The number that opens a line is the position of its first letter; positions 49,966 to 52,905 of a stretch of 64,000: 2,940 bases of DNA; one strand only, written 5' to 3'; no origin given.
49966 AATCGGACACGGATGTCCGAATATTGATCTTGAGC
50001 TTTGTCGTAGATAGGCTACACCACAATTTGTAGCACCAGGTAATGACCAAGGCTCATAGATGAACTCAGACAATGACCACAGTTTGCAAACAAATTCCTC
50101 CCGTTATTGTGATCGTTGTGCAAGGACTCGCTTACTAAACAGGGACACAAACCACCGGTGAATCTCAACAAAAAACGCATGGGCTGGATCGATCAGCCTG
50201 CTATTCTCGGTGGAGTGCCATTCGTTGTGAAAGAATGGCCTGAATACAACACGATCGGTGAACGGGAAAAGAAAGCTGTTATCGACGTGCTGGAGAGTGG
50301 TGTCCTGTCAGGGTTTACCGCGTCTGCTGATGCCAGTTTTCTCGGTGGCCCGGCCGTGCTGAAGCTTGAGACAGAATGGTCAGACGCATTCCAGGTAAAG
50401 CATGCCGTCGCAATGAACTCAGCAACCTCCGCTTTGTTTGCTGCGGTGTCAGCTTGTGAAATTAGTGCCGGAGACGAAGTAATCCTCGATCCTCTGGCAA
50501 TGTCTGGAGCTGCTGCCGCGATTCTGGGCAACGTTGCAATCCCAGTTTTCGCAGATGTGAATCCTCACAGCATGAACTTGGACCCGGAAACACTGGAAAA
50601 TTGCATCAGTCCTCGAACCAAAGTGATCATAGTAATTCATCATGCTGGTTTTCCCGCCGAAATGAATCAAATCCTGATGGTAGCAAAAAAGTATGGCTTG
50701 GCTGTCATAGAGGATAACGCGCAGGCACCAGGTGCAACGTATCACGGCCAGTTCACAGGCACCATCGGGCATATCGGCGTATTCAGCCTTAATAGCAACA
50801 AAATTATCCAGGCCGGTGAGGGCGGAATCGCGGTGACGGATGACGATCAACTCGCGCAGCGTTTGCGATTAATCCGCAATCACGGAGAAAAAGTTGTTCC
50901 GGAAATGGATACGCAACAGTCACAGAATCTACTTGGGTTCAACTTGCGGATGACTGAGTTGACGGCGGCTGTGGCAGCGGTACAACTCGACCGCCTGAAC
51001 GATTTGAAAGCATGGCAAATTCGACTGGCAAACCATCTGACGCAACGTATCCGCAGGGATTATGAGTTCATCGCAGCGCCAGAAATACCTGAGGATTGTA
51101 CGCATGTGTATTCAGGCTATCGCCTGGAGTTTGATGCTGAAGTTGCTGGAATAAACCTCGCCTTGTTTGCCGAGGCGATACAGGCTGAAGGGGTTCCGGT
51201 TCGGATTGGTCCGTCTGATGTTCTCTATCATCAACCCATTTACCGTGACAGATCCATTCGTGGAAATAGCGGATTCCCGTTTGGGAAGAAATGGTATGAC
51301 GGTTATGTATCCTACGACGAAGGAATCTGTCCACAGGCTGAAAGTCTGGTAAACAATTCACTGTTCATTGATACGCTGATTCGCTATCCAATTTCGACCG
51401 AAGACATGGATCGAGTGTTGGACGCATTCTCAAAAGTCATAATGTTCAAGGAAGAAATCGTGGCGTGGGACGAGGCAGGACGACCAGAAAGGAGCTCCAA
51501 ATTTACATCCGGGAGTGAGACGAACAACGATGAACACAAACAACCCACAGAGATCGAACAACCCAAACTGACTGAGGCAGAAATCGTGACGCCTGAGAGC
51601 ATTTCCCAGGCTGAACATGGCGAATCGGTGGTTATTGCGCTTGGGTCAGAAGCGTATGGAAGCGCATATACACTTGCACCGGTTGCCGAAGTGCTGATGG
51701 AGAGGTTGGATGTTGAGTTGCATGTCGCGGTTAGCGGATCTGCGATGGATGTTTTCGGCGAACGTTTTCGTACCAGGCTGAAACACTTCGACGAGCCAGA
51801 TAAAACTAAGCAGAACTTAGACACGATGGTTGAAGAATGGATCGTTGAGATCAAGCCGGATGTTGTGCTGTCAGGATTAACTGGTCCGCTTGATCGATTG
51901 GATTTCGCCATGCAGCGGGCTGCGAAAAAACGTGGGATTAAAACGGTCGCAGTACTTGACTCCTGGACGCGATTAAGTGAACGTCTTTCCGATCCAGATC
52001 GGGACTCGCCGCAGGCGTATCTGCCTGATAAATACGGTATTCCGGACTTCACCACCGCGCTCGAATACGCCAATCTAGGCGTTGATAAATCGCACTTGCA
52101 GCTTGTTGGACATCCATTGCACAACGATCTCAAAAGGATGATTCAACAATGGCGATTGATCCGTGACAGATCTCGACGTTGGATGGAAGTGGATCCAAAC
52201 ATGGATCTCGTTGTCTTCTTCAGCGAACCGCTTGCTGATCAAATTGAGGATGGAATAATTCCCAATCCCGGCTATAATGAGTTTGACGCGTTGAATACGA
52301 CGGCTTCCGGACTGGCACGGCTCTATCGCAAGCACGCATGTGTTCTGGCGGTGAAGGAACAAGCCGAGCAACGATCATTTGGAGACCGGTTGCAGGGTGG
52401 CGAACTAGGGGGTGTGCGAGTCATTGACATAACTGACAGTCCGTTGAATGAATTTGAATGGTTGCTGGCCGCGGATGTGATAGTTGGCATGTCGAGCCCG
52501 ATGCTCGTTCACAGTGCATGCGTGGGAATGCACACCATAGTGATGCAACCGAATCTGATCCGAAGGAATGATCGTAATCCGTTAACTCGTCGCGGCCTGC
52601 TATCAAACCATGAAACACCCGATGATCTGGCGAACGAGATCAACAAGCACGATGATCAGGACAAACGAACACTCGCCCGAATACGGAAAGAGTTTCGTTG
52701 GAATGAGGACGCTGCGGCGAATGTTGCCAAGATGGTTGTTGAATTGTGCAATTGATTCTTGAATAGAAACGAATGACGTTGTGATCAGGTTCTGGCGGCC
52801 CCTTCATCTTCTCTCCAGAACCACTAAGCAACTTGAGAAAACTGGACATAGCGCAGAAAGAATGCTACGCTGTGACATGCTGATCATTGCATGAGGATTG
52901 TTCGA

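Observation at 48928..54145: Amino-sugar tailoring module: tandem-GNAT acetyltransferase, DegT aminotransferase fused to a GT-B-like domain, and a sulfotransferase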

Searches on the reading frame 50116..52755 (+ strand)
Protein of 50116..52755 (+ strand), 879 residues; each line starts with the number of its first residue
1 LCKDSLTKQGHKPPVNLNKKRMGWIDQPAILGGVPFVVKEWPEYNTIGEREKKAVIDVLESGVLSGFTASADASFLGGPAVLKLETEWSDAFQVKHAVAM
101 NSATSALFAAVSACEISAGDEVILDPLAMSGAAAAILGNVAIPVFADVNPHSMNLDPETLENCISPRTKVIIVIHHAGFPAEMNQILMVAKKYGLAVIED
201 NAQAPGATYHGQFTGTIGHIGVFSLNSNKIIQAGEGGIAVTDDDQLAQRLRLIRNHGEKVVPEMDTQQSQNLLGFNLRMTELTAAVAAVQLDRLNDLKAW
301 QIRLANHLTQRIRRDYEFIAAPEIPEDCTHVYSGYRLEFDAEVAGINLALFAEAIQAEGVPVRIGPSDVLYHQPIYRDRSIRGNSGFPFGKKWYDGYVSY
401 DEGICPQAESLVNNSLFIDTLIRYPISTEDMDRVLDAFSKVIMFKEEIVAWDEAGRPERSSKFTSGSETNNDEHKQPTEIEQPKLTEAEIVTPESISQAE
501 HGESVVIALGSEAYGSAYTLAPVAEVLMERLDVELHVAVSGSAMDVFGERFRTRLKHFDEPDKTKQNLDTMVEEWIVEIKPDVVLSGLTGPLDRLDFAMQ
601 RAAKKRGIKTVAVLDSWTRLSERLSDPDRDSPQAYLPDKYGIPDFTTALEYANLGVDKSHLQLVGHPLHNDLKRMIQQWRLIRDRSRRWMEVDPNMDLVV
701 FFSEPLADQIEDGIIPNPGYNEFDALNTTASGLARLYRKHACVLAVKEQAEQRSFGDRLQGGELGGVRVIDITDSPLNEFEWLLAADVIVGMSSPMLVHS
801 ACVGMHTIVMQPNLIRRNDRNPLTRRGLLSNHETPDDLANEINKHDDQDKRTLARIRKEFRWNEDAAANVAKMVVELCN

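Call 5: search_protein_families(library=pfam, proteins=[window:50116-52755:+], max_evalue=0.1)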
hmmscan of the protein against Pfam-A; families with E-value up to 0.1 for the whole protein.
window:50116-52755:+ (879 aa): 3 families
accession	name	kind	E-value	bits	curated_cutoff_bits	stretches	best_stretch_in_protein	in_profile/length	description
PF01041.23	DegT_DnrJ_EryC1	-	2e-72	244.9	19.8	1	75-399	20-340/360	DegT/DnrJ/EryC1/StrS aminotransferase family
PF01212.27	Beta_elim_lyase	-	0.0092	15.8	27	1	72-260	25-230/288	Beta-eliminating lyase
PF00266.25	Aminotran_5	-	0.091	12.2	21.5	0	101-205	68-180/371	Aminotransferase class-V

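Call 6: search_protein_families(library=ncbifam, proteins=[window:50116-52755:+], max_evalue=0.1)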
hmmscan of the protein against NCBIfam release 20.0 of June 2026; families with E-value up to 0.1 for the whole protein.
window:50116-52755:+ (879 aa): 24 families
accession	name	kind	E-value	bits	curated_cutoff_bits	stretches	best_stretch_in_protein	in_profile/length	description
TIGR03588.1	PseC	equivalog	2.4e-58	197.9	423.5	1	47-399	9-357/380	UDP-4-amino-4,6-dideoxy-N-acetyl-beta-L-altrosamine transaminase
TIGR04181.1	NHT_00031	hypoth_equivalog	5.2e-51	173.6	420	1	48-314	9-278/359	LegC family aminotransferase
NF008658.2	PRK11658.1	equivalog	7.2e-51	173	631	1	46-365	11-323/379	UDP-4-amino-4-deoxy-L-arabinose aminotransferase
NF008687.0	PRK11706.1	equivalog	1.1e-47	162.6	375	1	89-339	41-296/375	dTDP-4-amino-4,6-dideoxygalactose transaminase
TIGR02379.1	ECA_wecE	subfamily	3e-43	148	434.85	1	88-331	40-289/376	dTDP-4-amino-4,6-dideoxy-D-glucose transaminase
NF011936.0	PRK15407.1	equivalog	1.5e-42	145.9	423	2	68-258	54-252/440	lipopolysaccharide biosynthesis protein RfbH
TIGR04427.1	PLP_DesI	equivalog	2.7e-39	135.4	650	1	77-378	50-342/390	dTDP-4-dehydro-6-deoxyglucose aminotransferase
NF006569.0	PRK09082.1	subfamily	3.1e-05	23.3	420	1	95-173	91-169/386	methionine aminotransferase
NF006488.0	PRK08912.1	equivalog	4.1e-05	22.7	498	1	100-174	93-166/387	aminotransferase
NF005816.0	PRK07682.1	equivalog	8.5e-05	21.3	620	1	53-215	49-216/390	aminotransferase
NF005817.0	PRK07683.1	equivalog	0.00012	20.9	575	1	98-175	93-169/387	aminotransferase A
NF000586.1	PRK00011.1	subfamily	0.00014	20.8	335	1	92-250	75-240/404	serine hydroxymethyltransferase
NF041091.1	asp_aminotase_Arch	equivalog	0.0003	19.7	550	1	53-201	47-200/376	aspartate aminotransferase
NF009079.0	PRK12414.1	subfamily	0.00044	19.4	481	1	97-174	92-169/384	methionine aminotransferase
NF004770.0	PRK06108.1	subfamily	0.00045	19.1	422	1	88-200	90-209/396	pyridoxal phosphate-dependent aminotransferase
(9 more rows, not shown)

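Call 28: find_related_loci(query=window:50158-52752:+, collection=genome_contigs, flank=10000)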
Query window:50158-52752:+ (865 aa) in genome_contigs; peptide patterns used: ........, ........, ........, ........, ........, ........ (x = any residue, [..] = any of these).
31 stretches matched a pattern, but none encodes a relative of the query by tblastn (E <= 1e-3).

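Call 60: find_related_loci(query=A4, collection=metagenome_contigs, flank=8000)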
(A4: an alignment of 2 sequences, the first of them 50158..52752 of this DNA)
Query A4 (865 aa) in metagenome_contigs; peptide patterns used: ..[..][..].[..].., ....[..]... (x = any residue, [..] = any of these).
113 stretches matched a pattern, but none encodes a relative of the query by tblastn (E <= 1e-3).

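Call 68: list_cluster_members(proteins=[P0151, P0153, window:50158-52752:+, window:52910-54142:+])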
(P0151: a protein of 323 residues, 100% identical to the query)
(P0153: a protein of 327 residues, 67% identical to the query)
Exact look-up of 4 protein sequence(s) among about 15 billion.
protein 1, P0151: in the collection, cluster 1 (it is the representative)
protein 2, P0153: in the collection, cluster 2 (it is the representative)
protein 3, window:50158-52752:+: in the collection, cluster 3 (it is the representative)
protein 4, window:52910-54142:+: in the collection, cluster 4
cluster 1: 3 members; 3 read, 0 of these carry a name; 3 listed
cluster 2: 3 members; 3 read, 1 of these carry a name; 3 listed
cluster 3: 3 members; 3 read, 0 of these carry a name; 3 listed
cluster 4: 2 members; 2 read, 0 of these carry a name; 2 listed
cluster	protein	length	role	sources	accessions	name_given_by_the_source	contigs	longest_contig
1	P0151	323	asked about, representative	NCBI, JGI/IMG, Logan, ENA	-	-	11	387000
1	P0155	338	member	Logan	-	-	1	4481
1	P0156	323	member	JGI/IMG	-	-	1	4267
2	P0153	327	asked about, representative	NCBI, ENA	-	-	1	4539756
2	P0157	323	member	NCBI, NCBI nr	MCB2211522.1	GNAT family N-acetyltransferase [bacterium]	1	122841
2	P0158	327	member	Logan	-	-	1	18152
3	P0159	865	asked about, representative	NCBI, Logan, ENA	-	-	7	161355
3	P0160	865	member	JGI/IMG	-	-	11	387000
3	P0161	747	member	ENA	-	-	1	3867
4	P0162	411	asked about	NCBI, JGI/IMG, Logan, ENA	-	-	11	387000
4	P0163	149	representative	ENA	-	-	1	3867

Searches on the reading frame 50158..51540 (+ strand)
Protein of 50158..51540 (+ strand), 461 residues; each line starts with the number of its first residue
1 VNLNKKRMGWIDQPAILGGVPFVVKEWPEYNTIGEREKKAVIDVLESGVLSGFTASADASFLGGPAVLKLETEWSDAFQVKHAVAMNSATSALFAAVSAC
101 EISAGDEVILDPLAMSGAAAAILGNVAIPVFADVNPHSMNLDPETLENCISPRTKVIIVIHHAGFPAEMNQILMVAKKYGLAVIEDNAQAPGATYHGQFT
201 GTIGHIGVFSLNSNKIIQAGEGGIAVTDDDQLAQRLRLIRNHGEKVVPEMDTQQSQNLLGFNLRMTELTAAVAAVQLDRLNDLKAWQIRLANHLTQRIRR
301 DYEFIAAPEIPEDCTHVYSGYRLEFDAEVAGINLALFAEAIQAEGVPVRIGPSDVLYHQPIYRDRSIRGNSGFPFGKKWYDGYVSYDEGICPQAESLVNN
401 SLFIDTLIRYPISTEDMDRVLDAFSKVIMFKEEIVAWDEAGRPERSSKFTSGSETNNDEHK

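Call 44: search_solved_structures(query=window:50158-51540:+, max_evalue=1e-20)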
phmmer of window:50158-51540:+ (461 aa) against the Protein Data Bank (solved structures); distinct sequences matched with E-value up to 1e-20: 50.
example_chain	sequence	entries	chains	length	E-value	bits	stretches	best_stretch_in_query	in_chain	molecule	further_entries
8gyh_B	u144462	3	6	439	4.3e-56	194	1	15-429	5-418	DegT/DnrJ/EryC1/StrS family aminotransferase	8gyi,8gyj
3bn1_A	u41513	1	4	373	1.3e-46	162.7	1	64-324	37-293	Perosamine synthetase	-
3dr7_A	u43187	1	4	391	1.5e-46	162.5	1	64-324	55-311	Putative perosamine synthetase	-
3dr4_A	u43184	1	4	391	1e-45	159.7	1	64-324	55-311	Putative perosamine synthetase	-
7l7x_AAA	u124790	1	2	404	1.5e-44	155.9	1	46-318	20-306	DegT/DnrJ/EryC1/StrS aminotransferase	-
7b0m_AAA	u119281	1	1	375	1e-42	149.8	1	58-283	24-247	Sugar aminotransferase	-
5k8b_A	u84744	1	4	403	5.3e-42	147.5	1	28-286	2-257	8-amino-3,8-dideoxy-alpha-D-manno-octulosonate transaminase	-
7b0d_A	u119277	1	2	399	1.9e-41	145.7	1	61-325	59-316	Glutamine--scyllo-inositol transaminase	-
5w70_A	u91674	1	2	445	3.6e-41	144.8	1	7-294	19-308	L-glutamine:2-deoxy-scyllo-inosose aminotransferase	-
5w71_A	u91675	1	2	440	2e-37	132.4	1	24-342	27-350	L-glutamine:2-deoxy-scyllo-inosose aminotransferase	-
2c7t_A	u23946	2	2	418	2.6e-37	132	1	25-342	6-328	GLUTAMINE-2-DEOXY-SCYLLO-INOSOSE AMINOTRANSFERASE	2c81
8sng_A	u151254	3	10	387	3.1e-36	128.5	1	64-365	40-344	UDP-4-amino-4-deoxy-L-arabinose--oxoglutarate aminotransferase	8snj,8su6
1mdo_A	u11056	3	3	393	3.7e-35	125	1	63-349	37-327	ArnB aminotransferase | UDP-4-amino-4-deoxy-L-arabinose--oxoglutarate aminotransferase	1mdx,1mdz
4oca_A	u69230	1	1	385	2.4e-34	122.3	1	63-349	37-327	UDP-4-amino-4-deoxy-L-arabinose--oxoglutarate aminotransferase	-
2oga_A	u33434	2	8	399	1.7e-32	116.2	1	59-285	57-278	Transaminase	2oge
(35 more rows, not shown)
